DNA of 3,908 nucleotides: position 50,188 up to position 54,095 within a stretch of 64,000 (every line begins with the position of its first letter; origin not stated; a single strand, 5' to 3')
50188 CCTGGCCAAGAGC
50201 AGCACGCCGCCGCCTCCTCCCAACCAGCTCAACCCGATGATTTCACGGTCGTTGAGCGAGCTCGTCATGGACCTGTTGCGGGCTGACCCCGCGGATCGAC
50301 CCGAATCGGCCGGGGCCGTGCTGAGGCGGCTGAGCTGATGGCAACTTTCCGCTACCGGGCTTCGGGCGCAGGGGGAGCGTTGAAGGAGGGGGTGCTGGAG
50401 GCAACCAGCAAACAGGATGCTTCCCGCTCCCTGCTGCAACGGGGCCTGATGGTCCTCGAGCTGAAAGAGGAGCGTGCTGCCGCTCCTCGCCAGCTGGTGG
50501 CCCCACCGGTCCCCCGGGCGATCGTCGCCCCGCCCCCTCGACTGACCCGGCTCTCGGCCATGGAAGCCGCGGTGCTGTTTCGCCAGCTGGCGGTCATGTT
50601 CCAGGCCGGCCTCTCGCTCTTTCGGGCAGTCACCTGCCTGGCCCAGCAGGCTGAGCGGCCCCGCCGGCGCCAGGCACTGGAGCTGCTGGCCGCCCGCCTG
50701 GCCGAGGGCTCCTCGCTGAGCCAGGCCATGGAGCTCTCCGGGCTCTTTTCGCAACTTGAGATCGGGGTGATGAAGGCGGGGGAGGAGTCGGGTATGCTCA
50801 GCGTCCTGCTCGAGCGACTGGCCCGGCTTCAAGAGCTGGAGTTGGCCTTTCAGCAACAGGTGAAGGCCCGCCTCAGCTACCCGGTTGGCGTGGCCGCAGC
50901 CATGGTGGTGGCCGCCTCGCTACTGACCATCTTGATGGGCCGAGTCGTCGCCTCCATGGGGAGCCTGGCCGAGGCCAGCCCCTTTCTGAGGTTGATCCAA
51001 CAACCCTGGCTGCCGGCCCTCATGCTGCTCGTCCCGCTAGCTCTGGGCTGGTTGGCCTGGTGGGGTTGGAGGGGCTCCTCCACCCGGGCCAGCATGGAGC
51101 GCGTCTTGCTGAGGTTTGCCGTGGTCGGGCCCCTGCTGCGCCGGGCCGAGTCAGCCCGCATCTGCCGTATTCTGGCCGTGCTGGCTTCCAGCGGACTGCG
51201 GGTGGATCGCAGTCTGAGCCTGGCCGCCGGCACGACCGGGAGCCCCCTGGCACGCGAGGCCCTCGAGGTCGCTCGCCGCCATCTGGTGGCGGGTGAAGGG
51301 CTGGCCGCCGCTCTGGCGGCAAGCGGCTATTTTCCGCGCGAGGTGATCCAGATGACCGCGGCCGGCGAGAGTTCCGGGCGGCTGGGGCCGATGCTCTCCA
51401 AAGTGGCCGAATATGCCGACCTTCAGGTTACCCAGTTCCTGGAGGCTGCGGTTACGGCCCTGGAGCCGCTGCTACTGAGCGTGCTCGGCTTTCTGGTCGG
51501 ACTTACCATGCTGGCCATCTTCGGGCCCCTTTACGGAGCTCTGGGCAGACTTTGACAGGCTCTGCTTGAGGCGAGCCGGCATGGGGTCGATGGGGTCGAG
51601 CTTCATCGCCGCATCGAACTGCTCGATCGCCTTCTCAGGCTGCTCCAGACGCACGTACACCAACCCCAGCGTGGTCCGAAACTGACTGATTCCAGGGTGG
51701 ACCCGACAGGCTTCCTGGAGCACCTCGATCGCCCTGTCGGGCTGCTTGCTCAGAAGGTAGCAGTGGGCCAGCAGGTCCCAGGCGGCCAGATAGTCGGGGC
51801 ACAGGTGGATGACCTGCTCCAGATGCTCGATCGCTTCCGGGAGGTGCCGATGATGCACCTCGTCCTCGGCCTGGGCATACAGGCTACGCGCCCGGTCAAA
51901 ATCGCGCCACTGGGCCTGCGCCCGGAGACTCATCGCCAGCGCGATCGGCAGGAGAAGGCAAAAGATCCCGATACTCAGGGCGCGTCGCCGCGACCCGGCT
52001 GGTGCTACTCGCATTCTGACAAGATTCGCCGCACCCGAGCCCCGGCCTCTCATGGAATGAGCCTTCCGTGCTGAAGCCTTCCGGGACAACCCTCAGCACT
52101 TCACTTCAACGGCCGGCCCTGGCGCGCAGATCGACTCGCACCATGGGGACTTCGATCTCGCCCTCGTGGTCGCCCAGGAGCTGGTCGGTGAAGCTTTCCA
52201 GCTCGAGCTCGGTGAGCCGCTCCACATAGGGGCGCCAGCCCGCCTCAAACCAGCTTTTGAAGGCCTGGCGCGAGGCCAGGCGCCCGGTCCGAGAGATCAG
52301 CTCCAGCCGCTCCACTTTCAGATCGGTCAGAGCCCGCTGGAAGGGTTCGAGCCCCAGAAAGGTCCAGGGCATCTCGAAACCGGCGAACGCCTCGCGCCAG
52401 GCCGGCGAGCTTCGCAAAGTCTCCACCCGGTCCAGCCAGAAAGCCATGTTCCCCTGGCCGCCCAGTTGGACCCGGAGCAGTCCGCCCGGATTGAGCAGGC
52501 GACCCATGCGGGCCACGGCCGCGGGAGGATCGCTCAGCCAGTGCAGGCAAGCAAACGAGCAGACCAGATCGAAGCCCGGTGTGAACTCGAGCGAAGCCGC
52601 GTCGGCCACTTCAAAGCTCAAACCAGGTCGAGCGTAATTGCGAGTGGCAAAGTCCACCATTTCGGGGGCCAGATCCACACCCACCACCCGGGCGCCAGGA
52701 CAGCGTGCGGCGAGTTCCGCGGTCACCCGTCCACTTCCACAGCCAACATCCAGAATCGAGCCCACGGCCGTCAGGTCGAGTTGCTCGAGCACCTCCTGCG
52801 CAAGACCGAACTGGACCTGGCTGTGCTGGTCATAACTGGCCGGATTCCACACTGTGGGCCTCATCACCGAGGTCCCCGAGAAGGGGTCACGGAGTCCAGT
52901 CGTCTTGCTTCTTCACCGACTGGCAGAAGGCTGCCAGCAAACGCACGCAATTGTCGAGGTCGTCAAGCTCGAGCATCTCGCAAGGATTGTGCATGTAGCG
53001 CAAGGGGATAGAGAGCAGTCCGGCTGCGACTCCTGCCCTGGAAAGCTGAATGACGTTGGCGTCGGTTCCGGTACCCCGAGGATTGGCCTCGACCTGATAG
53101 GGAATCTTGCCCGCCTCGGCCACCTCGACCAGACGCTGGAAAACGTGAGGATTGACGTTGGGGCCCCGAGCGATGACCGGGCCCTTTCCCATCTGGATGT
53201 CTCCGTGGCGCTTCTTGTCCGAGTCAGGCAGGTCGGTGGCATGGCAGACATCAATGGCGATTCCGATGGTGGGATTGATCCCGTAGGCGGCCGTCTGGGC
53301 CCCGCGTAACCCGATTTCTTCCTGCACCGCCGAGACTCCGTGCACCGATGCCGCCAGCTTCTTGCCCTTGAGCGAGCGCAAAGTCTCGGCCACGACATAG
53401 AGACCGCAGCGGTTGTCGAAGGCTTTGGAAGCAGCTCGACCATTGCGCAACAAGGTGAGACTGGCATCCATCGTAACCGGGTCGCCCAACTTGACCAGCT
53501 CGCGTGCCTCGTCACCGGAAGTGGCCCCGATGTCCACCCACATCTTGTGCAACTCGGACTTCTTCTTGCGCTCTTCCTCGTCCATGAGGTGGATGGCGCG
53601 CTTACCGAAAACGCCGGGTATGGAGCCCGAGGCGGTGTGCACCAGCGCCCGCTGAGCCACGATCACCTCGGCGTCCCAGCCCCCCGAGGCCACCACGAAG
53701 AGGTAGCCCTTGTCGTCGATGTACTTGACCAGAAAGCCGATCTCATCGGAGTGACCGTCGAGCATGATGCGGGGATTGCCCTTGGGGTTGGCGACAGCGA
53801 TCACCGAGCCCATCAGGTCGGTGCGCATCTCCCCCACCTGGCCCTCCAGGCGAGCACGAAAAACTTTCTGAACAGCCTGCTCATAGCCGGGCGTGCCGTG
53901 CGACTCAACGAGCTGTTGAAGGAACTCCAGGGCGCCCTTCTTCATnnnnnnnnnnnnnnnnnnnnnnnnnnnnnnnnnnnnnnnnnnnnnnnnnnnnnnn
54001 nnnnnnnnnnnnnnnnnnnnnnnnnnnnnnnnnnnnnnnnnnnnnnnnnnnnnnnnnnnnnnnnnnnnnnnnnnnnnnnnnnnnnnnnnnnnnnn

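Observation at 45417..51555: secD-secF are translationally coupled to a GAF-adenylate cyclase, a Ser/Thr kinase and a stand-alone GspF/PilC-like platform protein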

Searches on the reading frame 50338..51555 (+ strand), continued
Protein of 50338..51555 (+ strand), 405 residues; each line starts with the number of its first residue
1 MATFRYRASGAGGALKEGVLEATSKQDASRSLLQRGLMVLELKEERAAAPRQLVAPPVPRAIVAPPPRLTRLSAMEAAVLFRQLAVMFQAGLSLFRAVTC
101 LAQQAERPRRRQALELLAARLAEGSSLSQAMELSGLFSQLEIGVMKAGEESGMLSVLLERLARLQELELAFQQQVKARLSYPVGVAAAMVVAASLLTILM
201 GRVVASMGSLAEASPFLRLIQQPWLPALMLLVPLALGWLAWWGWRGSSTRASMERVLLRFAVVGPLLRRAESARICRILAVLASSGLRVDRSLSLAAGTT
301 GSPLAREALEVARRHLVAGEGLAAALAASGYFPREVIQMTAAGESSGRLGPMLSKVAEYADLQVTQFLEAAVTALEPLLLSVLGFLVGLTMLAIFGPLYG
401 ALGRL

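Call 74: fold_search(model_id=the predicted structure, library=pdb)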
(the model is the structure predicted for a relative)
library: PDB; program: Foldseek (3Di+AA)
matches with E <= 10: 245; with E <= 0.001: 10
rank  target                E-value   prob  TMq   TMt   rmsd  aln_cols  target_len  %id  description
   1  3jc8_Ca               1.1e-11  1.00  0.32  0.39  11.8       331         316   27  Architectural model of the type IVa pilus machine in a piliated state (released 2016-03-16)
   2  2vmb_A                7.1e-05  1.00  0.26  0.82   1.6       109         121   32  The three-dimensional structure of the cytoplasmic domains of EpsF from the Type 2 Secretion System of Vibrio cholerae (released 2009-02-10)
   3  2vma_A                7.1e-05  1.00  0.26  0.81   2.4       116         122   33  The three-dimensional structure of the cytoplasmic domains of EpsF from the Type 2 Secretion System of Vibrio cholerae (released 2009-02-10)
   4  2vmb_B                8.5e-05  1.00  0.26  0.85   2.0       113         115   34  The three-dimensional structure of the cytoplasmic domains of EpsF from the Type 2 Secretion System of Vibrio cholerae (released 2009-02-10)
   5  5nbg_B                9.8e-05  1.00  0.25  0.89   1.7       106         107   35  Structure of the cytoplasmic domain I of OutF in the D. dadantii type II secretion system (released 2018-03-21)
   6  3c1q_A                1.1e-04  1.00  0.26  0.86   1.5       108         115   32  The three-dimensional structure of the cytoplasmic domains of EpsF from the Type 2 Secretion System of Vibrio cholerae (released 2009-02-03)
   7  3c1q_B                1.3e-04  1.00  0.26  0.84   2.1       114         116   33  The three-dimensional structure of the cytoplasmic domains of EpsF from the Type 2 Secretion System of Vibrio cholerae (released 2009-02-03)
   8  2vma_B                2.1e-04  1.00  0.24  0.84   1.6       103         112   33  The three-dimensional structure of the cytoplasmic domains of EpsF from the Type 2 Secretion System of Vibrio cholerae (released 2009-02-10)
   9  5nbg_A                2.1e-04  1.00  0.25  0.88   1.7       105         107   35  Structure of the cytoplasmic domain I of OutF in the D. dadantii type II secretion system (released 2018-03-21)
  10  2whn_A                6.1e-04  1.00  0.24  0.83   1.6       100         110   35  N-terminal domain from the PilC type IV pilus biogenesis protein (released 2010-05-19)
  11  2whn_B                1.1e-03  1.00  0.24  0.89   1.4        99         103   35  N-terminal domain from the PilC type IV pilus biogenesis protein (released 2010-05-19)
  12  4hhx                  1.1e-02  1.00  0.22  0.76   2.3        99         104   20  Structure of cytoplasmic domain of TCPE from Vibrio cholerae (released 2013-04-03)
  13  7udn_B                1.2e-01  0.28  0.14  0.18  29.8       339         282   12  Crystal structure of designed helical repeat protein RPB_PLP1_R6 in alternative conformation 2 (released 2023-03-22)
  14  5cwo_A                2.9e-01  0.21  0.13  0.19  23.1       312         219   13  Crystal structure of de novo designed helical repeat protein DHR76 (released 2015-12-16)
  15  5mj6_A                3.0e-01  0.12  0.13  0.08  22.6       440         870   11  Ligand-induced conformational change of Insulin-regulated aminopeptidase: insights on catalytic mechanism and active s (released 2017-04-05)
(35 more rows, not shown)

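Call 94: search_protein_families(library=pfam, proteins=[P0009, P0010, P0015, P0014], max_evalue=0.001)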
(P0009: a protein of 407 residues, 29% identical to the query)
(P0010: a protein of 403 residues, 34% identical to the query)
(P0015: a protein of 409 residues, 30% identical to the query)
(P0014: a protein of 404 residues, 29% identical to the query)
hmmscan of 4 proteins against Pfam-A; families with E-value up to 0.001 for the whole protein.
P0009 (407 aa): 1 family
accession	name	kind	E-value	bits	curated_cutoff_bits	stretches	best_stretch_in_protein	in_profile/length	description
PF00482.28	T2SSF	-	3.3e-73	244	25.2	2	73-196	1-125/125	Type II secretion system (T2SS), protein F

P0010 (403 aa): 1 family
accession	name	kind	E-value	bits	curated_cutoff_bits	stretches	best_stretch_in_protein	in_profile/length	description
PF00482.28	T2SSF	-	1.8e-53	180.2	25.2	2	69-192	1-125/125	Type II secretion system (T2SS), protein F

P0015 (409 aa): 1 family
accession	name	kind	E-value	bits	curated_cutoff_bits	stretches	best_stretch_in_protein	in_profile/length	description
PF00482.28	T2SSF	-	1.1e-53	181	25.2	2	71-194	1-125/125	Type II secretion system (T2SS), protein F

P0014 (404 aa): 1 family
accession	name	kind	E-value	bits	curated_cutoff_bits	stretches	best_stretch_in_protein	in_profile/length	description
PF00482.28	T2SSF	-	1e-63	213.3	25.2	2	70-192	2-125/125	Type II secretion system (T2SS), protein F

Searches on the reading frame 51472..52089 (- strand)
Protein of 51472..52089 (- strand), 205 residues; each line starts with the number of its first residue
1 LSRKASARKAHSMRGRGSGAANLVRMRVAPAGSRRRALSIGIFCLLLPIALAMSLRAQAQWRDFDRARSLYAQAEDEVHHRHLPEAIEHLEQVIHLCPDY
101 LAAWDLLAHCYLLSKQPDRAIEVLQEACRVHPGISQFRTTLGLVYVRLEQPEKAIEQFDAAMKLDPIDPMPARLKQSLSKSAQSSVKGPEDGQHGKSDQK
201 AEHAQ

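Call 12: search_protein_families(library=pfam, proteins=[window:51472-52089:-], max_evalue=0.001)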
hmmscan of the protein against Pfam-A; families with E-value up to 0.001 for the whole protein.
window:51472-52089:- (205 aa): 14 families
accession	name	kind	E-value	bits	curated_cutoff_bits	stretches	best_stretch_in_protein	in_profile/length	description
PF07719.23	TPR_2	-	1.2e-16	59.8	27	2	140-166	6-32/34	Tetratricopeptide repeat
PF13428.12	TPR_14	-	1e-13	50.9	23.5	1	102-138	2-38/44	Tetratricopeptide repeat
PF00515.34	TPR_1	-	7.4e-13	48.2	27.8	1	141-166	7-32/34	Tetratricopeptide repeat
PF14559.12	TPR_19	-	2.6e-11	44.1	25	1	84-127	8-51/68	Tetratricopeptide repeat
PF13181.12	TPR_8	-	2.9e-11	43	25.7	0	139-166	5-32/34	Tetratricopeptide repeat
PF13432.12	TPR_16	-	7.1e-10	39.6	32.7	1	71-129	1-59/65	Tetratricopeptide repeat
PF13424.12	TPR_12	-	4e-09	37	30.1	0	85-130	21-74/77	Tetratricopeptide repeat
PF13414.12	TPR_11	-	9.4e-09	35.3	26.8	0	83-111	10-38/42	TPR repeat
PF13371.12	TPR_9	-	1.1e-08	35.4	35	1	109-176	3-70/73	Tetratricopeptide repeat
PF13431.12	TPR_17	-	3.4e-08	33.6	24.4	0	90-122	2-34/34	Tetratricopeptide repeat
PF13176.12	TPR_7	-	4.3e-07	29.9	27.9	0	103-126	1-24/36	Tetratricopeptide repeat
PF12895.13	ANAPC3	-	2.7e-06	28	27.2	1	83-159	5-80/82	Anaphase-promoting complex, cyclosome, subunit 3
PF13174.12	TPR_6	-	2.9e-06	28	26.3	0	106-132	5-31/33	Tetratricopeptide repeat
PF20225.4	DUF6584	-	1.7e-05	25.4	27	1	72-120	8-56/171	Family of unknown function (DUF6584)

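Call 69: search_protein_families(library=padloc, proteins=[window:51472-52053:-], max_evalue=0.01)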
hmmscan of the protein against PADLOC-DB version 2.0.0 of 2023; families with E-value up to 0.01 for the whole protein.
window:51472-52053:- (193 aa): 0 families

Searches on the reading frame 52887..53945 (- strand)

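Call 12: search_protein_families(library=pfam, proteins=[window:52887-53945:-], max_evalue=0.001)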
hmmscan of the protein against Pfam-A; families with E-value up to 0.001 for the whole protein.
window:52887-53945:- (352 aa): 2 families
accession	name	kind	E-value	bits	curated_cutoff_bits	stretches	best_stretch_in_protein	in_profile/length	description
PF05343.19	Peptidase_M42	-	8.4e-90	301.2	23.2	1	46-336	1-292/292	M42 glutamyl aminopeptidase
PF01546.33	Peptidase_M20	-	3.4e-08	34.1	24.6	1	175-342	33-205/206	Peptidase family M20/M25/M40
